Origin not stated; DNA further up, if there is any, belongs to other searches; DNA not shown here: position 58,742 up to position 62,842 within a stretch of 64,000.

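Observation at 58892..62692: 1266-aa orphan protein inserted between fusA and tuf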

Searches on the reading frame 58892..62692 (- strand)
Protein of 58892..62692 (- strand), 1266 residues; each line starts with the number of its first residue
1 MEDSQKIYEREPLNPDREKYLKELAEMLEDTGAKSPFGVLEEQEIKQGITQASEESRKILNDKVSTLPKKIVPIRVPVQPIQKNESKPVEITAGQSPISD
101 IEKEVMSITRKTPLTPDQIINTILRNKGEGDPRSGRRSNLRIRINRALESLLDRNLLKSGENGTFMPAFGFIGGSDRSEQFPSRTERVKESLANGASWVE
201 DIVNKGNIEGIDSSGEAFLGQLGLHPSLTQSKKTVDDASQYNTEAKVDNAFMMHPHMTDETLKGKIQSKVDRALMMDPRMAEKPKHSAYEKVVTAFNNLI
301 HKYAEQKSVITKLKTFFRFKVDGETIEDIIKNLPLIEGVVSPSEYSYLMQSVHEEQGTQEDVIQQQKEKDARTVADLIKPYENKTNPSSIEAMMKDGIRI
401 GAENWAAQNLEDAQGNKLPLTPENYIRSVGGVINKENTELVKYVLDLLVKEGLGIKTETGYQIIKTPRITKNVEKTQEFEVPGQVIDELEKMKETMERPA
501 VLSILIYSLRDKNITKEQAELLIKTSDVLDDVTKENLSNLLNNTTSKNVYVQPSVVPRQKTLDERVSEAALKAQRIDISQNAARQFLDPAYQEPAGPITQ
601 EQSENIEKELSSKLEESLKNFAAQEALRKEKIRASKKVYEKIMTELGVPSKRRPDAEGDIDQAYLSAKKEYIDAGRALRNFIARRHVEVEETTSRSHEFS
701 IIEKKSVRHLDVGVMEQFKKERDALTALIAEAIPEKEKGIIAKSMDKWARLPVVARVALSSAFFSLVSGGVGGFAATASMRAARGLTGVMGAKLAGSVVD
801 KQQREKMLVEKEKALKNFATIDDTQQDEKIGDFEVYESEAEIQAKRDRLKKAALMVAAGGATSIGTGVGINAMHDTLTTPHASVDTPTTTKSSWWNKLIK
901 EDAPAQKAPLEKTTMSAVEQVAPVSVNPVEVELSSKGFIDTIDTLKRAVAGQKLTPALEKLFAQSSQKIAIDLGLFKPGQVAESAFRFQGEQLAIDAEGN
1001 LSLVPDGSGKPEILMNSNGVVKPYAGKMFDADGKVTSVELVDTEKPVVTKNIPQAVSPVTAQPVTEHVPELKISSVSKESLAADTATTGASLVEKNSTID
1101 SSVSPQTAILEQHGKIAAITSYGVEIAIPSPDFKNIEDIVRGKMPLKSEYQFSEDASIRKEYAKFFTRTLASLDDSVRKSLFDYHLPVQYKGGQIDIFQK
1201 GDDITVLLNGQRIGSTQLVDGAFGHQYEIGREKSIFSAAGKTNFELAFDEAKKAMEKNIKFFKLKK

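Call 3: search_protein_families(library=pfam, proteins=[window:58892-62692:-], max_evalue=1)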
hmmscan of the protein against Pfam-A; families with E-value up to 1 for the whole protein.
window:58892-62692:- (1266 aa): 1 family
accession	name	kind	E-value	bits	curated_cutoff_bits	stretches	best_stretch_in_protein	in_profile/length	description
PF13638.12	PIN_4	-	0.091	13.5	21.9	1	463-575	8-101/132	PIN domain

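Call 4: search_protein_families(library=ncbifam, proteins=[window:58892-62692:-], max_evalue=1)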
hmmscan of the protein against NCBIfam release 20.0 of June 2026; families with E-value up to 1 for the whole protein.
window:58892-62692:- (1266 aa): 0 families

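Call 5: search_solved_structures(query=window:58892-62692:-, max_evalue=1)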
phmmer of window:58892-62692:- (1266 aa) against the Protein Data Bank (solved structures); distinct sequences matched with E-value up to 1: 6.
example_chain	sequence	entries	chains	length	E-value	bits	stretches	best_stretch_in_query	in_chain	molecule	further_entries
5jr7_B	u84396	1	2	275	0.53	11.3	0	1159-1211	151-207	cAMP-dependent protein kinase type I-alpha regulatory subunit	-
7lz4_A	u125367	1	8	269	0.54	11.3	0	1159-1211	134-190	cAMP-dependent protein kinase type I-alpha regulatory subunit, N-terminally processed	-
1ne4_A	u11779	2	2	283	0.58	11.2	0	1159-1211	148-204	cAMP-dependent protein kinase type I-alpha regulatory chain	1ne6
1rgs_A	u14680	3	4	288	0.61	11.1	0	1159-1211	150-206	CAMP DEPENDENT PROTEIN KINASE | cAMP-dependent protein kinase type I-alpha regulatory chain | cAMP-dependent protein kinase type I-alpha regulatory subunit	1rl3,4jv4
4x6r_B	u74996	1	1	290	0.62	11.1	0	1159-1211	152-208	cAMP-dependent protein kinase type I-alpha regulatory subunit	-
2qcs_B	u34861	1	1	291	0.63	11.1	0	1159-1211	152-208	cAMP-dependent protein kinase type I-alpha regulatory subunit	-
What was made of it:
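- Checked: No Pfam, NCBIfam or PDB-sequence match (calls 3-5).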

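Call 6: find_homologous_proteins(query=window:58892-62692:-, max_evalue=0.001)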
Query window:58892-62692:- (1266 aa): 1 proteins with E <= 0.001 among 8000 candidates.
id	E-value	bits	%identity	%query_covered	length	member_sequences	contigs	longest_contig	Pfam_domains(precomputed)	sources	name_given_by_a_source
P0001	0.0e+0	2750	100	100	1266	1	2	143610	-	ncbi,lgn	-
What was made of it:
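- Tried and rejected: Word-indexed homology search with the whole protein found only the protein itself (call 6).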

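Call 7: find_encoding_contigs(protein=P0001, flank=10000, max_places=6)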
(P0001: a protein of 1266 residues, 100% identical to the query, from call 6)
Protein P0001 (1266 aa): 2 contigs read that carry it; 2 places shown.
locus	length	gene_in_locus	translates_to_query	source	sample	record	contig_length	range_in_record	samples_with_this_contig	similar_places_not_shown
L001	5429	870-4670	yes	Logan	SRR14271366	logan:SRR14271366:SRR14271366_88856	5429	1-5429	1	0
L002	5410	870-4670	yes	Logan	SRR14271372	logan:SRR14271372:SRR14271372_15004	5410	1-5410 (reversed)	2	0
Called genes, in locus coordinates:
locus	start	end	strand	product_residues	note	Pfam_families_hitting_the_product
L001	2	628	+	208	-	?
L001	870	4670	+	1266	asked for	-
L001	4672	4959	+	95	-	PF18908:DUF5663 (weak)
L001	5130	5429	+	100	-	?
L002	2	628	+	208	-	?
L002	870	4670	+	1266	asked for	-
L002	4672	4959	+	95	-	PF18908:DUF5663 (weak)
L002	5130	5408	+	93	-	?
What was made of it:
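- Checked: The same ORF is intact and 100% identical in two independent Logan assemblies, SRR14271366 and SRR14271372 (call 7).
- Identical intact ORF in independent assemblies (call 7).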

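Call 34: search_protein_representatives(protein=window:58895-62494:-)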
Query: 1200 residues. Proteins with E-value up to 0.001 (for the whole library): 147; up to 1e-10: 94; up to 1e-30: 20. The best 147 are listed.
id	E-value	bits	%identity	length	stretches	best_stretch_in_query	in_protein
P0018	2.1e-232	790.8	51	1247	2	492-1198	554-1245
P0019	3.6e-149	515.2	39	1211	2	242-1197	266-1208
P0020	9.9e-140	483.9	44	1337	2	477-1200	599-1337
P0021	2.1e-132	459.7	39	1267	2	484-1200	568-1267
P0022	3.9e-128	445.6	67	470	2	1-286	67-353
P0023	9.7e-126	437.6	42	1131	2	491-1200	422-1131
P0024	7.6e-112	391.6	42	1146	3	540-1200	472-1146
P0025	5.7e-107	375.5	85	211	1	558-767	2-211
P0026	4.2e-104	366.0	35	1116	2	458-1200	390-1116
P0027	1.5e-97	344.3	37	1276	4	247-512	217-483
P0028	1.8e-93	330.8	37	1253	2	489-1197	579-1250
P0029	4.5e-89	316.2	36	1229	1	524-1200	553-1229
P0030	9.2e-68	245.6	50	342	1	841-1197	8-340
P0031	6.6e-67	242.8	31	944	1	441-1196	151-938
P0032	1.3e-62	228.6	37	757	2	523-953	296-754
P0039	6.0e-30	120.4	32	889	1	533-1153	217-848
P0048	2.7e-25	105.0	31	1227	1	544-949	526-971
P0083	1.5e-15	72.8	35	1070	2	640-803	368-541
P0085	2.1e-15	72.3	34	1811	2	639-811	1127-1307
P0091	1.7e-14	69.3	25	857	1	384-1006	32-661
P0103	3.2e-12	61.7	27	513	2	1037-1194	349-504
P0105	1.1e-11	60.0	45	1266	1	863-971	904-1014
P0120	3.6e-09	51.6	31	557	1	1000-1196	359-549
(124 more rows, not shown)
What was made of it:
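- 58892..62692 (-): Whole gene for the 1266-aa family member, stop codon included. 147 homologous cluster representatives (call 34).
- Checked: 'Orphan': 147 cluster representatives match at E<=1e-3 (call 34).
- Tried and rejected: This would have wrongly confirmed 'orphan'; the exhaustive HMMER search overturned it (call 34).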

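Call 44: find_encoding_contigs(protein=P0018, flank=6000, max_places=3)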
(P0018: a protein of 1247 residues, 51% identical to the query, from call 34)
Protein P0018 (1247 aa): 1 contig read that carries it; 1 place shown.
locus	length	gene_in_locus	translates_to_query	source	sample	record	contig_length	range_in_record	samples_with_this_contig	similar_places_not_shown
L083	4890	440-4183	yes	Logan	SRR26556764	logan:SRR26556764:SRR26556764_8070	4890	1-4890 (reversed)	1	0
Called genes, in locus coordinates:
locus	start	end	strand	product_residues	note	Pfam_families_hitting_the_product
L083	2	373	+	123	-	?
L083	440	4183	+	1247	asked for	-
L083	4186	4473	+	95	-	PF18908:DUF5663 (weak)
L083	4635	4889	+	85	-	?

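Call 45: find_encoding_contigs(protein=P0031, flank=8000, max_places=2)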
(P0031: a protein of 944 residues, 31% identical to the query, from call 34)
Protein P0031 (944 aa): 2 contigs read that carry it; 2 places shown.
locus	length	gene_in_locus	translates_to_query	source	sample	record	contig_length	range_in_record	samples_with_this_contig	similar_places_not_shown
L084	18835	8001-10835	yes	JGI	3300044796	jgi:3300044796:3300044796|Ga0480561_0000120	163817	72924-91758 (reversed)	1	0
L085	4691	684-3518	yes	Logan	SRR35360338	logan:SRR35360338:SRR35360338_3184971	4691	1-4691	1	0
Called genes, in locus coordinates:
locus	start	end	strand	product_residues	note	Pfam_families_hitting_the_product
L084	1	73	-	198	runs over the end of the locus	PF02777:Sod_Fe_C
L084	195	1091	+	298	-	PF00753:Lactamase_B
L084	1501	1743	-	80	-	PF00830:Ribosomal_L28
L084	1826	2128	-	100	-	-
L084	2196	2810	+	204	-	PF02163:Peptidase_M50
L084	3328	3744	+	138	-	PF00164:Ribosom_S12_S23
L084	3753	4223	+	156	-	PF00177:Ribosomal_S7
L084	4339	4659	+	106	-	-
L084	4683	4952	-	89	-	-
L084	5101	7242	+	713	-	PF00009:GTP_EFTU, PF03144:GTP_EFTU_D2, PF22042:EF-G_D2, PF14492:EFG_III, PF16658:RF3_C (weak), PF03764:EFG_IV, PF00679:EFG_C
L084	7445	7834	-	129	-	-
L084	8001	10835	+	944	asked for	-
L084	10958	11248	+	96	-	PF18908:DUF5663 (weak)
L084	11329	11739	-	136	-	-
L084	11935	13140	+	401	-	PF00009:GTP_EFTU, PF03144:GTP_EFTU_D2, PF03143:GTP_EFTU_D3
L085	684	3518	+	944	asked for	-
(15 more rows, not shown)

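Call 46: find_encoding_contigs(protein=P0039, flank=8000, max_places=2)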
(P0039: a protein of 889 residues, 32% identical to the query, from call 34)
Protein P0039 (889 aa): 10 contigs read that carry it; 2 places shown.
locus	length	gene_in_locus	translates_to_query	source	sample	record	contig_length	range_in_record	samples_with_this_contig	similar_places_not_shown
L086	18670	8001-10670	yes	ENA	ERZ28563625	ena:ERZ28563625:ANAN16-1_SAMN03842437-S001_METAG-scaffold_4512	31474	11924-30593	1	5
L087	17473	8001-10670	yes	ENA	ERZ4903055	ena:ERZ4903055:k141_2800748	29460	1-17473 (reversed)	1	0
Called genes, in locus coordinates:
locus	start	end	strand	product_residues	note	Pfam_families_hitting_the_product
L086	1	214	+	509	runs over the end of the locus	PF13567:DUF4131, PF03772:Competence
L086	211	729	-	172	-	PF00293:NUDIX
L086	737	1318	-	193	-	PF13238:AAA_18, PF13207:AAA_17 (weak)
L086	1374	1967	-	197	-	PF02777:Sod_Fe_C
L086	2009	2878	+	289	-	PF00753:Lactamase_B (weak)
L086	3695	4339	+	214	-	PF02163:Peptidase_M50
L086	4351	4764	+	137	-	PF00164:Ribosom_S12_S23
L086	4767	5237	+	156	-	PF00177:Ribosomal_S7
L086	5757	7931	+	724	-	PF00009:GTP_EFTU, PF22042:EF-G_D2, PF03144:GTP_EFTU_D2, PF14492:EFG_III, PF16658:RF3_C, PF03764:EFG_IV, PF00679:EFG_C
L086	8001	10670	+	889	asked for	-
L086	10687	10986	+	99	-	-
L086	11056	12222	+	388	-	-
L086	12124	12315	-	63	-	-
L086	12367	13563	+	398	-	PF00009:GTP_EFTU, PF03144:GTP_EFTU_D2, PF03143:GTP_EFTU_D3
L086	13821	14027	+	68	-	-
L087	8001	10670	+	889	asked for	-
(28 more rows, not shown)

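Call 47: find_encoding_contigs(protein=P0048, flank=8000, max_places=2)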
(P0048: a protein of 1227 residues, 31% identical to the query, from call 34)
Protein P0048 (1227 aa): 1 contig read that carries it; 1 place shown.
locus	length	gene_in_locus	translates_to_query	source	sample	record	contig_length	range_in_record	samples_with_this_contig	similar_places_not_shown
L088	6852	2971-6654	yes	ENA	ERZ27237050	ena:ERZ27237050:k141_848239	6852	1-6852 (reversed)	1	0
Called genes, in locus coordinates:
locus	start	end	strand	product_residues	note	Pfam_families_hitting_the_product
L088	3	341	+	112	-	?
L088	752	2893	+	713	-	PF00009:GTP_EFTU, PF03144:GTP_EFTU_D2, PF22042:EF-G_D2, PF14492:EFG_III, PF16658:RF3_C, PF03764:EFG_IV, PF00679:EFG_C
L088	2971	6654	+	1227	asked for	-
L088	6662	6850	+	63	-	?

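Call 52: find_encoding_contigs(protein=P0091, flank=6000, max_places=2)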
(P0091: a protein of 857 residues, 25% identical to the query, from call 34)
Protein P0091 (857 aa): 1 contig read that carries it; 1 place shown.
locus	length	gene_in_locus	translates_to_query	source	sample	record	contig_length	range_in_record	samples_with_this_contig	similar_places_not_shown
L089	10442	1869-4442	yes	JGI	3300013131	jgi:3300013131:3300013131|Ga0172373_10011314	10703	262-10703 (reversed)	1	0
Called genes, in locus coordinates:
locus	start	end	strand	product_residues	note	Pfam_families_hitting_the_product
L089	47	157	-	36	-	-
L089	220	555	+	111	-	-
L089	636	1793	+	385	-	-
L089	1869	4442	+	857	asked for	-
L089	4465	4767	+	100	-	PF18908:DUF5663 (weak)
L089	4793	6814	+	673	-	PF00580:UvrD-helicase, PF01443:Viral_helicase1 (faint), PF13086:AAA_11 (weak), PF13245:AAA_19, PF13604:AAA_30 (faint), PF13087:AAA_12 (faint), PF13361:UvrD_C, PF13538:UvrD_C_2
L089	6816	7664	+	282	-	PF00398:RrnaAD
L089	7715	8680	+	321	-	-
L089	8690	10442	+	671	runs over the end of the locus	?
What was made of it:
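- One member lies outside the str cluster, next to UvrD/RsmA genes (call 52).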

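Call 53: find_encoding_contigs(protein=P0085, flank=6000, max_places=2)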
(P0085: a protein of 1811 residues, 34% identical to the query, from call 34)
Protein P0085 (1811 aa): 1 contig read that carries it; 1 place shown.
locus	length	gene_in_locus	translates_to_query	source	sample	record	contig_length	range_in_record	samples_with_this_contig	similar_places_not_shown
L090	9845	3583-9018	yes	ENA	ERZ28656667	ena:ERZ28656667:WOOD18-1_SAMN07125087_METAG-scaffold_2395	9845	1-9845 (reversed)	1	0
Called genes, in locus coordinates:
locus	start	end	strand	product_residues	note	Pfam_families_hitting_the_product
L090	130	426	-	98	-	-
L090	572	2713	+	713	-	PF00009:GTP_EFTU, PF03144:GTP_EFTU_D2, PF22042:EF-G_D2, PF14492:EFG_III, PF16658:RF3_C, PF03764:EFG_IV, PF00679:EFG_C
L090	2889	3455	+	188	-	PF07589:PEP_exosort_dom (weak)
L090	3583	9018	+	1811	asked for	-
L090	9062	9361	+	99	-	PF18908:DUF5663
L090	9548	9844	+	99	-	?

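Call 90: search_protein_families(library=phrogs, proteins=[window:58892-62692:-], max_evalue=0.01)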
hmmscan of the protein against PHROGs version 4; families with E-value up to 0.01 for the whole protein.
window:58892-62692:- (1266 aa): 0 families

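Call 91: search_protein_families(library=padloc, proteins=[window:58892-62692:-], max_evalue=0.01)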
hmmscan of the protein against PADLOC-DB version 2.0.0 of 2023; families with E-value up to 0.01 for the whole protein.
window:58892-62692:- (1266 aa): 0 families

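Call 94: find_encoding_contigs(protein=P0103, flank=6000, max_places=2)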
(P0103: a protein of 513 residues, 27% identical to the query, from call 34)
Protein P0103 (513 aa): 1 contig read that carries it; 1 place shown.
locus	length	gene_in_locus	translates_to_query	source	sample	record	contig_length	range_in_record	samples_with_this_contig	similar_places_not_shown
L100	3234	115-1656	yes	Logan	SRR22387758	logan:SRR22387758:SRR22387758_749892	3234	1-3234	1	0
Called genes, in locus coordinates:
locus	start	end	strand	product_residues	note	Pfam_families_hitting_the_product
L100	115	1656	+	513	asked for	-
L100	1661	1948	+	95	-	-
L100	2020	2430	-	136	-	-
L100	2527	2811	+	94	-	-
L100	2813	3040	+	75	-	PF07927:HicA_toxin (weak)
